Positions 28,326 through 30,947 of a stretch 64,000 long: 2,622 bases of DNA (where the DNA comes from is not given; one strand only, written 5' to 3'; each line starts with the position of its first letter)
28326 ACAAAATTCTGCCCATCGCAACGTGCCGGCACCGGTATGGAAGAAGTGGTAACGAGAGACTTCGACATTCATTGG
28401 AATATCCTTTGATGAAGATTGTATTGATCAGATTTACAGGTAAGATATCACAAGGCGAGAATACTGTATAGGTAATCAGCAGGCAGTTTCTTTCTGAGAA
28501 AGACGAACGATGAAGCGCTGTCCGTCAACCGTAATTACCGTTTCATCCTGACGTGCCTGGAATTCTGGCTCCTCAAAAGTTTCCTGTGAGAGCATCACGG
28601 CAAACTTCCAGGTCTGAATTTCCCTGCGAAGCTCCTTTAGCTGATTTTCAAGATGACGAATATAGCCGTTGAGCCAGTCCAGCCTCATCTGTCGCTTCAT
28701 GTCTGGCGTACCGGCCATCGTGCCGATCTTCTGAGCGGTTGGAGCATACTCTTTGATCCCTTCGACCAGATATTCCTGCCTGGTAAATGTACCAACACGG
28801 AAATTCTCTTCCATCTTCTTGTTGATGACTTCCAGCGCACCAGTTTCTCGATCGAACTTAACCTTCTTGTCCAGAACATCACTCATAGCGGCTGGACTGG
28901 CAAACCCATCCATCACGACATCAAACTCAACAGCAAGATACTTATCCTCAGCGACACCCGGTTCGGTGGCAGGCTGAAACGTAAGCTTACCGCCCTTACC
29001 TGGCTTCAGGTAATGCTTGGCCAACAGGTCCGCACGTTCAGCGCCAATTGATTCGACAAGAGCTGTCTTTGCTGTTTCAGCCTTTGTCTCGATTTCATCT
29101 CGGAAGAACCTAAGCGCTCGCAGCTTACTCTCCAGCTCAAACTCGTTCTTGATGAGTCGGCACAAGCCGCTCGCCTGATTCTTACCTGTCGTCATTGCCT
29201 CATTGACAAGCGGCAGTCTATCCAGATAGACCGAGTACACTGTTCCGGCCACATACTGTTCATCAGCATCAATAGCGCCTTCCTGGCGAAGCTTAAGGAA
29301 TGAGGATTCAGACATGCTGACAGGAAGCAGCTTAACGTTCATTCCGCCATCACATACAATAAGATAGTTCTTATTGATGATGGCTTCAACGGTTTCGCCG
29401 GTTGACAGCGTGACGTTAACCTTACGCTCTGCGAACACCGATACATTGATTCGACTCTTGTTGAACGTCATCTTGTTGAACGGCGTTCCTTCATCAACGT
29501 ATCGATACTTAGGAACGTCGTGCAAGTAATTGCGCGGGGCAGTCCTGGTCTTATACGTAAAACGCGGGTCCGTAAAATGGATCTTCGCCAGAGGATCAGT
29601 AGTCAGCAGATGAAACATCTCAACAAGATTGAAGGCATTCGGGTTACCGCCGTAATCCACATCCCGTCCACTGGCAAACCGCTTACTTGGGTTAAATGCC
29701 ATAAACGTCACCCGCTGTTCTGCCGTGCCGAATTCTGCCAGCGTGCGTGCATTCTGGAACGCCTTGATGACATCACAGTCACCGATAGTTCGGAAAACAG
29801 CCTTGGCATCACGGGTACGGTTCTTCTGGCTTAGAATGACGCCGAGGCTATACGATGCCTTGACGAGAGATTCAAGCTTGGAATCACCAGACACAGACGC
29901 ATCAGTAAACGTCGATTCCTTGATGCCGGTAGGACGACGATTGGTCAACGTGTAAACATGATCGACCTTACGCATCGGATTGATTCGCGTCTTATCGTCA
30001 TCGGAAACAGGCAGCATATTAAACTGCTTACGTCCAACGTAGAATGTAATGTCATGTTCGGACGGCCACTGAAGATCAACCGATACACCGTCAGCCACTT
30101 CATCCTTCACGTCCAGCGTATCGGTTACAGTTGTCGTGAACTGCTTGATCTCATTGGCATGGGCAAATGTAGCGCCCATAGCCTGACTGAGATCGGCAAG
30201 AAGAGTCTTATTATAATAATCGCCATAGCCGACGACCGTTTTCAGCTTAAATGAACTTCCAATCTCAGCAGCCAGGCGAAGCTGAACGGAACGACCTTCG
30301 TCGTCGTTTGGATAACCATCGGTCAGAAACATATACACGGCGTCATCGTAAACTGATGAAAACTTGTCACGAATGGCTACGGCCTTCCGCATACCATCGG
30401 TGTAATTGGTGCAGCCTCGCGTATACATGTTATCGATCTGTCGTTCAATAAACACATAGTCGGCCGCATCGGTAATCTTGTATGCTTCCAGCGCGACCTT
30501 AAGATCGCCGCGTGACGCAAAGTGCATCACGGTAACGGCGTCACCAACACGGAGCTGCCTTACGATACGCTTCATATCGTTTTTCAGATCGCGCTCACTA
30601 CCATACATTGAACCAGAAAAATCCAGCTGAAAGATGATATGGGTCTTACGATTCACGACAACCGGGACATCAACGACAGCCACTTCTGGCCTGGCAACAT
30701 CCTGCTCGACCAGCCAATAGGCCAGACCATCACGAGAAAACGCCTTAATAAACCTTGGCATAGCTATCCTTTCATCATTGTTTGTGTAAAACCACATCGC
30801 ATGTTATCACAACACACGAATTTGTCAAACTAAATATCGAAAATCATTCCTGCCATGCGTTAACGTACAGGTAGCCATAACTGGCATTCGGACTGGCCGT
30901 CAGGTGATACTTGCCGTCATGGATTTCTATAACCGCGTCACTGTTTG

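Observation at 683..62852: Window-wide 16-bp quasi-palindrome GYGCAAT(TG/CA)ATTGCRC, about every 3-4 kb: candidate binding-site system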

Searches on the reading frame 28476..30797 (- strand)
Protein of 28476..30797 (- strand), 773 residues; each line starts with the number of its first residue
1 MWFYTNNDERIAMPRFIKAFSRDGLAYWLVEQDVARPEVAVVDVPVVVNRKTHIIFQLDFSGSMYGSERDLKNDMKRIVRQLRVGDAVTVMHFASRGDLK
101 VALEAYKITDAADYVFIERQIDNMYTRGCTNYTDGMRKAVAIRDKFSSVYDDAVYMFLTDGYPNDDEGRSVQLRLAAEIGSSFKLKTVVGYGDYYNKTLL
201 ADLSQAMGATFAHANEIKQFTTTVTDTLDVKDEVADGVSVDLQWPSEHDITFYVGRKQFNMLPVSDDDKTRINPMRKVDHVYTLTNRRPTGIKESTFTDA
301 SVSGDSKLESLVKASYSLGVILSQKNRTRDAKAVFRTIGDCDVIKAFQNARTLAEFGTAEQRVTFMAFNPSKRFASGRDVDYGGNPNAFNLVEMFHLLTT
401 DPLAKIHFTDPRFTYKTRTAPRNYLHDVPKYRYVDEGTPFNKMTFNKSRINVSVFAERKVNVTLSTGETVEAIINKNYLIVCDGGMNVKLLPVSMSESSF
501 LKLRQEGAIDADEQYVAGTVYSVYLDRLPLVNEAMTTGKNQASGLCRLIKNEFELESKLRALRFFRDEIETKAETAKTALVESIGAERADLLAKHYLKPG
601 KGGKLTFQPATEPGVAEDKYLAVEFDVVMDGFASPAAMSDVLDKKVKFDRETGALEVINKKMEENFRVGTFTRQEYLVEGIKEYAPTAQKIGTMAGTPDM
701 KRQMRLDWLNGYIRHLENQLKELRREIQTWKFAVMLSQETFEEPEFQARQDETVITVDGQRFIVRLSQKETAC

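Call 9: search_protein_families(library=phrogs, proteins=[window:28476-30797:-])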
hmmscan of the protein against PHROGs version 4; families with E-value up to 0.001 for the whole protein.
window:28476-30797:- (773 aa): 2 families
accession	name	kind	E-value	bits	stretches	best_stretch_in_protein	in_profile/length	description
phrog_2426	-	unknown function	1.5e-70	239.5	2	50-417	16-364/736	-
phrog_7371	-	unknown function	0.00018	22.2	1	49-164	4-111/204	-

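Call 10: search_protein_families(library=pfam, proteins=[window:28476-30797:-])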
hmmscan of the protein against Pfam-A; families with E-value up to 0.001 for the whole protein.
window:28476-30797:- (773 aa): 0 families
